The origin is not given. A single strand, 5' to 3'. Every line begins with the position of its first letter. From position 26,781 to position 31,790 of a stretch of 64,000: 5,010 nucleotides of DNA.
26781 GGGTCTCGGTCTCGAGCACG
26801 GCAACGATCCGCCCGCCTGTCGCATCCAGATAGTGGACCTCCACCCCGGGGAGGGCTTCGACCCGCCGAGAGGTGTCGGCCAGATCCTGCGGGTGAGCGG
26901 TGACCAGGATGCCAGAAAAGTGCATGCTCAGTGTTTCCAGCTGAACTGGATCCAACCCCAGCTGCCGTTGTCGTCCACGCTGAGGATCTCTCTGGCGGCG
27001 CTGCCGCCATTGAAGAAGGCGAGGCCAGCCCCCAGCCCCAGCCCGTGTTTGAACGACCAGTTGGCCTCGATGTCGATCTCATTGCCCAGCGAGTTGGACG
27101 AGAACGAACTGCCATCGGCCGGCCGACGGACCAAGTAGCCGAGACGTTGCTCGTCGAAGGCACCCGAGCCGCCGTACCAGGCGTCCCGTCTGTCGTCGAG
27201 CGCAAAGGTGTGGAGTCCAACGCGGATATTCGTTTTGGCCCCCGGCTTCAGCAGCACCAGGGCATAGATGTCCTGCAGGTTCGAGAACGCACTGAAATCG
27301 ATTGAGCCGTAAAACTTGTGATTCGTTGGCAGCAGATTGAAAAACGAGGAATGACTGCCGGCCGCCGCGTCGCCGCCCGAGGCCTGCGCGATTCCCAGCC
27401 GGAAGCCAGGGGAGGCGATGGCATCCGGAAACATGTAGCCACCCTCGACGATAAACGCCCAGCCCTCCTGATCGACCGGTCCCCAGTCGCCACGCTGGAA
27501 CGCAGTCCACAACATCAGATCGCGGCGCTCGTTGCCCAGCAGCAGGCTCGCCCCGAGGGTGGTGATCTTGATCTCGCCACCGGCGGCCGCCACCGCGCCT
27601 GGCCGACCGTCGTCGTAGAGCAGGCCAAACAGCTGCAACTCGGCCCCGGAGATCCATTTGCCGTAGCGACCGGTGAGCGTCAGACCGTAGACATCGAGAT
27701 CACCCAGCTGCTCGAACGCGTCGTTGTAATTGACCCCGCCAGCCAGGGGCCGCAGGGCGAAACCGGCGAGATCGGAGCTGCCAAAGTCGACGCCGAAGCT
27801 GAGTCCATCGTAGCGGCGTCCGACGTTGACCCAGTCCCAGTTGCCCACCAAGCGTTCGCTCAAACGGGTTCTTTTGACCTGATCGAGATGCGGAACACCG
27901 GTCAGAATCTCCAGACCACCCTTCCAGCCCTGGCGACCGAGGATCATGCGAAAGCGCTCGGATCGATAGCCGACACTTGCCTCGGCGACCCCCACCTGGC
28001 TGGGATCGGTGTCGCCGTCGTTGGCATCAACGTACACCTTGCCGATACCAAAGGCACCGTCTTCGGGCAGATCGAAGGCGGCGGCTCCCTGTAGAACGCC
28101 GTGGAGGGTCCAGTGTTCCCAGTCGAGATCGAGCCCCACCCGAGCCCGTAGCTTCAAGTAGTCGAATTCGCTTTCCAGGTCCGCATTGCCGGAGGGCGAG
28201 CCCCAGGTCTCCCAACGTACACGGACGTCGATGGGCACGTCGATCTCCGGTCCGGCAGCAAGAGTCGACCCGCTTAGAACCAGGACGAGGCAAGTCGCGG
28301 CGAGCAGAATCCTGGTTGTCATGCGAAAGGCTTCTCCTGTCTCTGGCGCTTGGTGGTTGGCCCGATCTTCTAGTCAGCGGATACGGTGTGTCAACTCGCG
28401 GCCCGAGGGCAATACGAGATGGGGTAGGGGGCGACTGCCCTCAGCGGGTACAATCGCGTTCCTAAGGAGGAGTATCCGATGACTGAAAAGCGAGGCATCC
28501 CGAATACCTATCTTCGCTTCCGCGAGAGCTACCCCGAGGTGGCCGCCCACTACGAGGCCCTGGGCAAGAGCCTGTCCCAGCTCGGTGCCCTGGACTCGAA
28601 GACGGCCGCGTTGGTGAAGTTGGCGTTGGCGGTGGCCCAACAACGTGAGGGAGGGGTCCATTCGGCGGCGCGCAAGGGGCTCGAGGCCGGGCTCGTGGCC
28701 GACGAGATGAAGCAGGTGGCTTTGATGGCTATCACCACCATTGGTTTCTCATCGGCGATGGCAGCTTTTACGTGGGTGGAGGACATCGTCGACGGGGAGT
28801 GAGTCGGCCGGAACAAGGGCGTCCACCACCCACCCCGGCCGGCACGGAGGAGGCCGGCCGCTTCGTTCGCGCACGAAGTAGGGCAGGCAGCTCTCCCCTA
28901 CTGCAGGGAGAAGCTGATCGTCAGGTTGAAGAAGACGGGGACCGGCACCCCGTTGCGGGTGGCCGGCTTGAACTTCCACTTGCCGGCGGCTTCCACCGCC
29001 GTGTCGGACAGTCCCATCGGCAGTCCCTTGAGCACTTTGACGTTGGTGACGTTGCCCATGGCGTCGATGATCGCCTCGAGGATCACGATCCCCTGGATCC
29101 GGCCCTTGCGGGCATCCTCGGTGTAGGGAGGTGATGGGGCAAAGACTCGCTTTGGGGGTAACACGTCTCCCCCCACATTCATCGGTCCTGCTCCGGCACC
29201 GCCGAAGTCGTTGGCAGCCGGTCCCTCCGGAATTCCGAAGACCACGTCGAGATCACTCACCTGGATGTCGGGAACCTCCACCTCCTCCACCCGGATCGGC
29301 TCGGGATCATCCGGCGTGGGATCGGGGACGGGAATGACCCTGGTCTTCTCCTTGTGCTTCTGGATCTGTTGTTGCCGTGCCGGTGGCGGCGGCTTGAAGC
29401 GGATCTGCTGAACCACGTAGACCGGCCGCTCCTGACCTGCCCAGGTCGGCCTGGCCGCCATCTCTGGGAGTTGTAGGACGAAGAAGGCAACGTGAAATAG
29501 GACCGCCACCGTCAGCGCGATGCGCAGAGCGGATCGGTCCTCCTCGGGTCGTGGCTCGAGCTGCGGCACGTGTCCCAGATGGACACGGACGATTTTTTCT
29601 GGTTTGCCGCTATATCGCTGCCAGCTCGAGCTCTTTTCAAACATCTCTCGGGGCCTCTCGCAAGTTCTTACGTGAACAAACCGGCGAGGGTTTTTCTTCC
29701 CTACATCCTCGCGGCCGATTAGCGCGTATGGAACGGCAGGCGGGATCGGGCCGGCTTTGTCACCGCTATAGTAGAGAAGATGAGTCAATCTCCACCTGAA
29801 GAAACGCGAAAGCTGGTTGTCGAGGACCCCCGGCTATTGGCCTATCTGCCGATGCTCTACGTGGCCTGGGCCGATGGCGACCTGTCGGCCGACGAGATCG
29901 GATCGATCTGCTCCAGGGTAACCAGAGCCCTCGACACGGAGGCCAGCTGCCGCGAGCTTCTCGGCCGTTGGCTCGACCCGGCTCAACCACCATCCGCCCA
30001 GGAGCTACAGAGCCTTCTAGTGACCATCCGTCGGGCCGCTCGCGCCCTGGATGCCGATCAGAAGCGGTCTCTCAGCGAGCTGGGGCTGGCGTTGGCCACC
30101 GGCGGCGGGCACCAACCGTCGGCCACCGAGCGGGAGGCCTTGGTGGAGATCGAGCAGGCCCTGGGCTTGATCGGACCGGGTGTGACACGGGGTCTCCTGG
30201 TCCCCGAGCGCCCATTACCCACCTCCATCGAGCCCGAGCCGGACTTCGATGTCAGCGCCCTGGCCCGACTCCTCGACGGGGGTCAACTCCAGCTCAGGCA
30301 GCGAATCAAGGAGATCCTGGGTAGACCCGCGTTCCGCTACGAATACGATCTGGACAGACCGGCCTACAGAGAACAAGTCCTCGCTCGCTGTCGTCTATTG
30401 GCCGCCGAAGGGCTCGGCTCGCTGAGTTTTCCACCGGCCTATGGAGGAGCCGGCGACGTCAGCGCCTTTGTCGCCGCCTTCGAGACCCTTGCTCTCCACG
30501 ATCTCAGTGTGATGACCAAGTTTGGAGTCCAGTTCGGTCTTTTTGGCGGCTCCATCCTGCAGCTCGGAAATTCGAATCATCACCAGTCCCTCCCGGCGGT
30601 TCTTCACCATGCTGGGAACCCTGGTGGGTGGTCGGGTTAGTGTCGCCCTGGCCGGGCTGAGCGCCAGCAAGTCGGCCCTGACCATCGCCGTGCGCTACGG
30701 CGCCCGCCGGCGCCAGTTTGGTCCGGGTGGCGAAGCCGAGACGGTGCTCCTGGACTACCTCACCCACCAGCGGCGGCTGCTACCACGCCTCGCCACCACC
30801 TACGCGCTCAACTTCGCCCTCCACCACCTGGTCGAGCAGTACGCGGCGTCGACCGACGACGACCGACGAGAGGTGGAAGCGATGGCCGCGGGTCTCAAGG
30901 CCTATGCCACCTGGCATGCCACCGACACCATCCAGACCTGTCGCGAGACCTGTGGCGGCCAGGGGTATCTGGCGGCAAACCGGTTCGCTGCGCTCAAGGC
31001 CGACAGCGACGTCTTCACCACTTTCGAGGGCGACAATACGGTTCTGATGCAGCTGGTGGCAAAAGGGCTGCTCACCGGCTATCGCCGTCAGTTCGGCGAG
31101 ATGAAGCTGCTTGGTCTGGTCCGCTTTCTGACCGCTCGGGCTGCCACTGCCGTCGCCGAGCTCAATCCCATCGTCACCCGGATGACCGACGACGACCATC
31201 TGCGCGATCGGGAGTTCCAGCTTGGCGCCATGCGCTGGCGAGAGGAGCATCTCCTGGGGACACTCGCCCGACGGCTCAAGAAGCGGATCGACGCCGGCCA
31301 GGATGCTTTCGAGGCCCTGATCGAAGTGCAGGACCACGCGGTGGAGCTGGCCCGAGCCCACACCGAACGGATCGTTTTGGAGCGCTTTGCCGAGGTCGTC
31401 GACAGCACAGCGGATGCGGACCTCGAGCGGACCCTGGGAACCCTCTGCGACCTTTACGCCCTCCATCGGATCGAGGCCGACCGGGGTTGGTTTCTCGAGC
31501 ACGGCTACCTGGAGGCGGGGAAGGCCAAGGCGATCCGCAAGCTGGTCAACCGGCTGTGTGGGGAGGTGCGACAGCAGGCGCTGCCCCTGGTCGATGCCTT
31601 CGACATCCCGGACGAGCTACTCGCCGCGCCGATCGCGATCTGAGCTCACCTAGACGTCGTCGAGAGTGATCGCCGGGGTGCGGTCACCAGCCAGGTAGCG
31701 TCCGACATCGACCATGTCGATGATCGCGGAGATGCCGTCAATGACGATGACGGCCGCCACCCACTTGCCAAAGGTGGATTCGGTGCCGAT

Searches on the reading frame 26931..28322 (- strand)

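Call 57: search_protein_families(library=pfam, proteins=[window:26931-28322:-], max_evalue=0.001)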
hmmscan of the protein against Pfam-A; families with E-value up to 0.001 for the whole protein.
window:26931-28322:- (464 aa): 1 family
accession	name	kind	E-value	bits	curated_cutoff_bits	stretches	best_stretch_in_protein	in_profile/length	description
PF13372.12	Alginate_exp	-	3.2e-25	89.2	25.2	1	103-445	69-383/395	Alginate export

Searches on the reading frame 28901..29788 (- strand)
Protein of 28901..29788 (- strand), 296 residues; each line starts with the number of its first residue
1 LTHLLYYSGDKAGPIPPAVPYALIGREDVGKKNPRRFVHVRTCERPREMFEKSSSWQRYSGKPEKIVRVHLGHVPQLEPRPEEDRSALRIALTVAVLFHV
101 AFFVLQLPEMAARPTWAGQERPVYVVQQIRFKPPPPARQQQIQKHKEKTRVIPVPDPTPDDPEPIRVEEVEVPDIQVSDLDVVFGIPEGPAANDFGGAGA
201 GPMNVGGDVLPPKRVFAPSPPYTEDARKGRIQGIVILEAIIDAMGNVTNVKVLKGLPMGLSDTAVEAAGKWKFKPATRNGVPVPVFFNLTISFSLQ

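Call 57: search_protein_families(library=pfam, proteins=[window:28901-29788:-], max_evalue=0.001)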
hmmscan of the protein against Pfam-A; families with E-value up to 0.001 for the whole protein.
window:28901-29788:- (296 aa): 1 family
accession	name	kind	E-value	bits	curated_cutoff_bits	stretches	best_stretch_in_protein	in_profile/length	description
PF03544.19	TonB_C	-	7.7e-18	65.2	24.6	1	219-295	2-79/79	Gram-negative bacterial TonB protein C-terminal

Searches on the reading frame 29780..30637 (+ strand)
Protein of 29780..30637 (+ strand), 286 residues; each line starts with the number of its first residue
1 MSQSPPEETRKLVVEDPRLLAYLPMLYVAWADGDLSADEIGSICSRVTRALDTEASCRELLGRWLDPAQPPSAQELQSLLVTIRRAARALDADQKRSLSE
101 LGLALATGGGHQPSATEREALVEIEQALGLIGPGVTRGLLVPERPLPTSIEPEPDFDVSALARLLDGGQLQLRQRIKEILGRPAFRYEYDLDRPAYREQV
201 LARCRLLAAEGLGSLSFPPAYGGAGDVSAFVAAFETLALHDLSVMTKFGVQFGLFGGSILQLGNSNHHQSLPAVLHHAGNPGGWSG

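Call 57: search_protein_families(library=pfam, proteins=[window:29780-30637:+], max_evalue=0.001)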
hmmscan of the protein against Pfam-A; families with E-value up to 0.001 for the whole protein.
window:29780-30637:+ (286 aa): 1 family
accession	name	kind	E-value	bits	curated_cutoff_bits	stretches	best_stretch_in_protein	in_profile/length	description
PF02771.21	Acyl-CoA_dh_N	-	6e-06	27.1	22.9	1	197-269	33-103/113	Acyl-CoA dehydrogenase, N-terminal domain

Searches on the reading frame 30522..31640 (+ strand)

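Call 57: search_protein_families(library=pfam, proteins=[window:30522-31640:+], max_evalue=0.001)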
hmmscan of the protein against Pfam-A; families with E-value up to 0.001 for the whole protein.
window:30522-31640:+ (373 aa): 3 families
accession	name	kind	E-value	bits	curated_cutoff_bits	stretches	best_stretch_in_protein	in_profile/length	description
PF22924.1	ACOX_C_alpha1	-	2.2e-45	154.9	27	1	32-184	2-169/169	Acyl-CoA oxidase, C-alpha1 domain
PF01756.24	ACOX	-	2.8e-32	112.2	22.1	1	232-372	4-144/181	Acyl-CoA oxidase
PF00441.29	Acyl-CoA_dh_1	-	3.8e-13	50.3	22.4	1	30-184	7-150/150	Acyl-CoA dehydrogenase, C-terminal domain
